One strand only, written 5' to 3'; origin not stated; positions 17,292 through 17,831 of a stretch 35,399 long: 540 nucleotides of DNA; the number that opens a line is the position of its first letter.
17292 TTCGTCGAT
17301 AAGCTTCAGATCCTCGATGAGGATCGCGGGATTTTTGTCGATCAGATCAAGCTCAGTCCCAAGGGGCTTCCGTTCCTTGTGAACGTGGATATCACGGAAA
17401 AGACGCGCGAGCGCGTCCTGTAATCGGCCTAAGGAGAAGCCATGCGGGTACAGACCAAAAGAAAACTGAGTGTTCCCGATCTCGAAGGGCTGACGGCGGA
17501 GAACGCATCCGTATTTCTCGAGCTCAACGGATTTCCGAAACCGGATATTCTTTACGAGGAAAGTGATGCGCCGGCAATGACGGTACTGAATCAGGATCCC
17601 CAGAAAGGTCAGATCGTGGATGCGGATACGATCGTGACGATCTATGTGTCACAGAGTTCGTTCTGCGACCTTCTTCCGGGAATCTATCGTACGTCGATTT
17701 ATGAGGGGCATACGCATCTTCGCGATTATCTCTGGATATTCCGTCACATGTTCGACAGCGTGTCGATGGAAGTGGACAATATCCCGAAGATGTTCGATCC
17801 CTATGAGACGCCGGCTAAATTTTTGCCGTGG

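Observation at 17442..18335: PASTA domain fused to the N-terminus of a gpI-type baseplate protein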

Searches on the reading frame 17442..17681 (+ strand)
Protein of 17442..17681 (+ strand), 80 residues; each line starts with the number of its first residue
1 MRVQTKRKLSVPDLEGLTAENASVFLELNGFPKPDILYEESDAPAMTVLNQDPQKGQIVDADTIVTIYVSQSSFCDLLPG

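Call 3: search_protein_families(library=pfam, proteins=[window:17442-17681:+], max_evalue=10)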
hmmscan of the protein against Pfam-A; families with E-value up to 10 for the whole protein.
window:17442-17681:+ (80 aa): 1 family
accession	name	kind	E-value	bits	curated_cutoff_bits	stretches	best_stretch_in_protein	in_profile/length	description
PF03793.24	PASTA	-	1.5e-09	38.1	23.2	1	11-71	3-64/64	PASTA domain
